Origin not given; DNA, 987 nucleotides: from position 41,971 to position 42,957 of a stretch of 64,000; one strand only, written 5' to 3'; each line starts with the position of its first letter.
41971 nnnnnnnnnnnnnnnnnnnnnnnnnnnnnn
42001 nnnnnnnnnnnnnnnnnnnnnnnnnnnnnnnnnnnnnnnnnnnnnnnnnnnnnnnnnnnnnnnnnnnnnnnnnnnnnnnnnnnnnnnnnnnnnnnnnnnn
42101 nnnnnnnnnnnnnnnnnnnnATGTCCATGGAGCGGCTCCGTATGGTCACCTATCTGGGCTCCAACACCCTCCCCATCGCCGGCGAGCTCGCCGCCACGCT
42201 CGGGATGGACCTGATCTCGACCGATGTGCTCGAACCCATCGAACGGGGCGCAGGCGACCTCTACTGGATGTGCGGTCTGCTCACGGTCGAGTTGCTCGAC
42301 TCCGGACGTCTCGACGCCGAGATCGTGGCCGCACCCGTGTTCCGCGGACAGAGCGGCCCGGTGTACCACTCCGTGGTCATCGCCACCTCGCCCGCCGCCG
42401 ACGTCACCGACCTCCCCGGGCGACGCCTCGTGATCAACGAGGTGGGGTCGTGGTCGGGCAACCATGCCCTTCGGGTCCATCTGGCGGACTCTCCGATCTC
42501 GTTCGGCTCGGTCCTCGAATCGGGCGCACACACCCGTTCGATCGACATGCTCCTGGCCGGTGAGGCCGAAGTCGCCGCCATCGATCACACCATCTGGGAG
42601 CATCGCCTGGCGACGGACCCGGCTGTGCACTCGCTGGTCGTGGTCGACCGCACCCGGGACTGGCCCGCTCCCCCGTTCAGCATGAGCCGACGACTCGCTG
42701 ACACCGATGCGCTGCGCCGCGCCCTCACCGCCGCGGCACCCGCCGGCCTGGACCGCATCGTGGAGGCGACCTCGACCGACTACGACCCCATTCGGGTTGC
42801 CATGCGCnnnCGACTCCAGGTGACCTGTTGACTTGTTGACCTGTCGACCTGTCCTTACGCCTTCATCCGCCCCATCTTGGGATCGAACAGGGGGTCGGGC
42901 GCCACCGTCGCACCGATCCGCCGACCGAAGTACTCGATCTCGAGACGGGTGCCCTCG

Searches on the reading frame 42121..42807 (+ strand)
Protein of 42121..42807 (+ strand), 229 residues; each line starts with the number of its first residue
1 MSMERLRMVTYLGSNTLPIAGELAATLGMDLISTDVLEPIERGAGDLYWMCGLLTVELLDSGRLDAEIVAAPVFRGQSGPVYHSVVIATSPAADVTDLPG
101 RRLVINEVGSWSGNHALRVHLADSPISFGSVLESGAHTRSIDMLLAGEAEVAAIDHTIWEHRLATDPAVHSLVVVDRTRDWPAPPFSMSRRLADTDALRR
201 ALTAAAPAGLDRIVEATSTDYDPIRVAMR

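Call 22: find_homologous_proteins(query=window:42121-42807:+)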
Query seq(229 aa) (229 aa): 141 proteins with E <= 0.001 among 4821 candidates; the best 120 are listed.
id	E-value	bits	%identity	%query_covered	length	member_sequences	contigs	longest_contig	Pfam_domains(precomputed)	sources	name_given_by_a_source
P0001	3.6e-139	480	100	97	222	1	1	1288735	PF12974.13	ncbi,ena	-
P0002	7.6e-115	401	81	99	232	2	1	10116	PF12974.13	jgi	jgi:ABC-type phosphate/phosphonate transport system substrate-binding protein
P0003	8.9e-109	381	79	97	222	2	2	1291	PF12974.13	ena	-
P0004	1.3e-104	367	84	88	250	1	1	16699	PF12974.13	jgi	jgi:ABC-type phosphate/phosphonate transport system substrate-binding protein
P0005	1.8e-102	360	76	97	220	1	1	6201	PF12974.13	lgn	-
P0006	2.7e-101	356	76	97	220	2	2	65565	PF12974.13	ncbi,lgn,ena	-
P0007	4.0e-74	267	58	99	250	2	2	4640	PF12974.13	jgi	jgi:ABC-type phosphate/phosphonate transport system substrate-binding protein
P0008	6.9e-70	254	59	99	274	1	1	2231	PF12974.13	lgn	-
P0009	4.0e-68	248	56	96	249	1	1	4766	PF12974.13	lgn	-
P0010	1.9e-67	246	58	99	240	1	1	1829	PF12974.13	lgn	-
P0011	5.2e-67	244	56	95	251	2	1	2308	PF12974.13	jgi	jgi:ABC-type phosphate/phosphonate transport system substrate-binding protein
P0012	3.5e-66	241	57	99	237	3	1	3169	PF12974.13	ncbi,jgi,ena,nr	ncbi:MAG: PhnD/SsuA/transferrin family substrate-binding protein [Acidimicrobiia bacterium]|nr:PhnD/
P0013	4.9e-65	238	54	99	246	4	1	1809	PF12974.13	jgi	jgi:ABC-type phosphate/phosphonate transport system substrate-binding protein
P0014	5.2e-64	234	55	97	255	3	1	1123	PF12974.13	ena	-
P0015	5.3e-64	234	54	97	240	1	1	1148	PF12974.13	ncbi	-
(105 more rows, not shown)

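Call 23: find_encoding_contigs(protein=P0001, flank=10000, max_places=5)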
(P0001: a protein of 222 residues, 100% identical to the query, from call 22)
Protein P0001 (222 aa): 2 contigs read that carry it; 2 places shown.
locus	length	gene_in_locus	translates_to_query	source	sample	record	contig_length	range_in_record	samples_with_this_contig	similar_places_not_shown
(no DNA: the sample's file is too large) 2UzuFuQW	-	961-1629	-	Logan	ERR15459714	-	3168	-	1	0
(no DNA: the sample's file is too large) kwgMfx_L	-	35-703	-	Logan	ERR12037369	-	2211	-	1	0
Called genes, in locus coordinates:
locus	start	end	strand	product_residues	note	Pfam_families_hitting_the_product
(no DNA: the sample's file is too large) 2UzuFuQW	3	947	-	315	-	?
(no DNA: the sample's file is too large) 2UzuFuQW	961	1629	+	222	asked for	PF12974:Phosphonate-bd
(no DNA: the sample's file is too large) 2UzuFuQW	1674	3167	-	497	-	?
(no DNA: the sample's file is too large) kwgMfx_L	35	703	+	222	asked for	PF12974:Phosphonate-bd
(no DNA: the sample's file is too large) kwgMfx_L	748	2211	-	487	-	?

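Call 24: find_encoding_contigs(protein=P0006, flank=10000, max_places=5)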
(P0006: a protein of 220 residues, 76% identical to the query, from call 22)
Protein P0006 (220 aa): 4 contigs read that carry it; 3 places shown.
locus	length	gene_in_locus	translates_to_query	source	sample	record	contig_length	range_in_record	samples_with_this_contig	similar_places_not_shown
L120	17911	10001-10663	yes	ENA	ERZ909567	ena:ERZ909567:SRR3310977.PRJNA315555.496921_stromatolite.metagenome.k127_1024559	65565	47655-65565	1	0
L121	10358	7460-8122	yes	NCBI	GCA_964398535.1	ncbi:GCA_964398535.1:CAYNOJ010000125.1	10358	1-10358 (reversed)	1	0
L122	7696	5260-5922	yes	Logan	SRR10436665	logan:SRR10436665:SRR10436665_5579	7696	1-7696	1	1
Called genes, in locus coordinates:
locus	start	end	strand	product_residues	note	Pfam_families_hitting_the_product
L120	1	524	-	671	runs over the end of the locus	PF13380:CoA_binding_2, PF13607:Succ_CoA_lig, PF13549:ATP-grasp_5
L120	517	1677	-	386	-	PF02771:Acyl-CoA_dh_N, PF02770:Acyl-CoA_dh_M, PF00441:Acyl-CoA_dh_1, PF08028:Acyl-CoA_dh_2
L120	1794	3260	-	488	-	PF02737:3HCDH_N, PF00725:3HCDH, PF13279:4HBT_2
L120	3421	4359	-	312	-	PF05853:BKACE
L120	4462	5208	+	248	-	PF09339:HTH_IclR, PF12802:MarR_2, PF01614:IclR_C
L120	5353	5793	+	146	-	PF04542:Sigma70_r2 (weak), PF08281:Sigma70_r4_2, PF04545:Sigma70_r4, PF13384:HTH_23 (weak), PF13518:HTH_28 (weak)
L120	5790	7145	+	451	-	-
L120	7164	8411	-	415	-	PF13173:AAA_14, PF13635:DUF4143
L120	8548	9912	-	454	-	-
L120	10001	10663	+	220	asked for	PF12974:Phosphonate-bd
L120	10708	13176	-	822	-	PF01266:DAO, PF16350:FAO_M, PF01571:GCV_T, PF08669:GCV_T_C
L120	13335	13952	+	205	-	-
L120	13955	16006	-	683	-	PF00005:ABC_tran, PF13191:AAA_16 (faint), PF13555:AAA_29 (faint), PF13304:AAA_21 (faint), PF08352:oligo_HPY, PF00005:ABC_tran, PF02463:SMC_N (weak), PF08352:oligo_HPY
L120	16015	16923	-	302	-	PF12911:OppC_N, PF00528:BPD_transp_1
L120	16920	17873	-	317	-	PF19300:BPD_transp_1_N, PF00528:BPD_transp_1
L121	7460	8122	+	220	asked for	PF12974:Phosphonate-bd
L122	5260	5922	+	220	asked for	PF12974:Phosphonate-bd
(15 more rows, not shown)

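Call 29: find_encoding_contigs(protein=P0004, flank=10000, max_places=5)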
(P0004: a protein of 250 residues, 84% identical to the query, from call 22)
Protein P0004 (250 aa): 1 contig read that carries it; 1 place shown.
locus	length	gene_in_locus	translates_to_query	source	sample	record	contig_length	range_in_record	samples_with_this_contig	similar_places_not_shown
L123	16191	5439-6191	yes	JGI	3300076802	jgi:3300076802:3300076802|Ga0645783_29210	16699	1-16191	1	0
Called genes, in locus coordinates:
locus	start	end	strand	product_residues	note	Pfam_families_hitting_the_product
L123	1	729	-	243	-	?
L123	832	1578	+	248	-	PF09339:HTH_IclR, PF12802:MarR_2 (weak), PF13412:HTH_24 (weak), PF01614:IclR_C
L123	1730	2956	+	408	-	PF13173:AAA_14, PF13635:DUF4143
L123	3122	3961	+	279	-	PF14279:HNH_5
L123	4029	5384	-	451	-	-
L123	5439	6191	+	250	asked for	PF12974:Phosphonate-bd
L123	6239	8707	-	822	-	PF01266:DAO, PF16350:FAO_M, PF01571:GCV_T, PF08669:GCV_T_C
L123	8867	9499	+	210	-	-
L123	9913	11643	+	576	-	PF00496:SBP_bac_5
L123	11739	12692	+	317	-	PF19300:BPD_transp_1_N, PF00528:BPD_transp_1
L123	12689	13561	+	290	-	PF12911:OppC_N (weak), PF00528:BPD_transp_1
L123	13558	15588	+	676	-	PF00004:AAA (faint), PF00005:ABC_tran, PF13191:AAA_16 (faint), PF13304:AAA_21 (faint), PF08352:oligo_HPY, PF00005:ABC_tran, PF02463:SMC_N (weak), PF08352:oligo_HPY, +1 more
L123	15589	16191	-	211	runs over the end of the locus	PF00440:TetR_N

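Call 30: find_encoding_contigs(protein=P0002, flank=10000, max_places=5)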
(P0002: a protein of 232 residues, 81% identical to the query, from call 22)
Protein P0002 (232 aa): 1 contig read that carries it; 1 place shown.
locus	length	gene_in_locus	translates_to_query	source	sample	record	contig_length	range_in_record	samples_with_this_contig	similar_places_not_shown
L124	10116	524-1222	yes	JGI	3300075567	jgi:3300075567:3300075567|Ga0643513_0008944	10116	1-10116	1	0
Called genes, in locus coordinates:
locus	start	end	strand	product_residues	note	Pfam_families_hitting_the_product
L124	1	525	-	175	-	?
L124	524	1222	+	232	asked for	PF12974:Phosphonate-bd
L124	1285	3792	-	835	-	PF01266:DAO, PF16350:FAO_M, PF01571:GCV_T, PF08669:GCV_T_C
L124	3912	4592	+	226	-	-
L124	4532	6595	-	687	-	PF00005:ABC_tran, PF13191:AAA_16 (faint), PF13304:AAA_21 (faint), PF08352:oligo_HPY, PF00005:ABC_tran, PF02463:SMC_N (weak), PF08352:oligo_HPY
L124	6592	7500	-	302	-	PF12911:OppC_N, PF00528:BPD_transp_1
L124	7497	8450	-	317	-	PF19300:BPD_transp_1_N, PF00528:BPD_transp_1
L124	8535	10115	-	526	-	?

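Call 36: list_cluster_members(proteins=[P0001, P0006])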
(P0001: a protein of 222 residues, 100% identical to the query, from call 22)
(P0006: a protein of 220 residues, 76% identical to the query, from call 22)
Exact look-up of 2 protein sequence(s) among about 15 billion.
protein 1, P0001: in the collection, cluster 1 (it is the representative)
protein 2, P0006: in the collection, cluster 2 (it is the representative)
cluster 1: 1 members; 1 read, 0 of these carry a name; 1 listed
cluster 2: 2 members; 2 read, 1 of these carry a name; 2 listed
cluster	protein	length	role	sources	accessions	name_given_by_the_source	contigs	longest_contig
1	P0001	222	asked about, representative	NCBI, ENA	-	-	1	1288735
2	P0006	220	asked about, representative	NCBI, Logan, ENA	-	-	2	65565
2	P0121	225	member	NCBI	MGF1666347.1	MAG: phosphate/phosphite/phosphonate ABC transporter substrate-binding protein ...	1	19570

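Call 100: find_encoding_contigs(protein=P0005, flank=6000, max_places=6)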
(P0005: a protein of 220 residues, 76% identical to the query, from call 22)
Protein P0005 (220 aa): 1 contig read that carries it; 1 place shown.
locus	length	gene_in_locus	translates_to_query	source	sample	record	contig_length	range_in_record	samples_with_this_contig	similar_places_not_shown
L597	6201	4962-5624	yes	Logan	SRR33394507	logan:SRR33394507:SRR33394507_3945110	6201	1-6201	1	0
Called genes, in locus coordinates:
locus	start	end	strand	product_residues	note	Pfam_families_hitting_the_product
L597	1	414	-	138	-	?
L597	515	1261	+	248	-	PF09339:HTH_IclR, PF12802:MarR_2, PF01614:IclR_C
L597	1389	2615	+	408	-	PF13173:AAA_14, PF13635:DUF4143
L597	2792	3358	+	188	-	-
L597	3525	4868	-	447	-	-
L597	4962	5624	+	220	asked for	PF12974:Phosphonate-bd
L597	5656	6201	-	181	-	?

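Call 101: find_encoding_contigs(protein=P0003, flank=3000, max_places=6)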
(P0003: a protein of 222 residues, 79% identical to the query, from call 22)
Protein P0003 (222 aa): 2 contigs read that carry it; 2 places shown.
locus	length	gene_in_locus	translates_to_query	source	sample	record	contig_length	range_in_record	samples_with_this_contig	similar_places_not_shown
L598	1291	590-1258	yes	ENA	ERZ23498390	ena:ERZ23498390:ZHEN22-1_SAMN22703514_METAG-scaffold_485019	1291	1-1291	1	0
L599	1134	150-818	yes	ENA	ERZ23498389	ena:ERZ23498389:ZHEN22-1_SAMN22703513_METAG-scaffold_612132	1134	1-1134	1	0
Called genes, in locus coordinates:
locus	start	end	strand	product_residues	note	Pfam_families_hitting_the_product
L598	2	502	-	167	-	?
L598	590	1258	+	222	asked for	PF12974:Phosphonate-bd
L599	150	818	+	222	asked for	PF12974:Phosphonate-bd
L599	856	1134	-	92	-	?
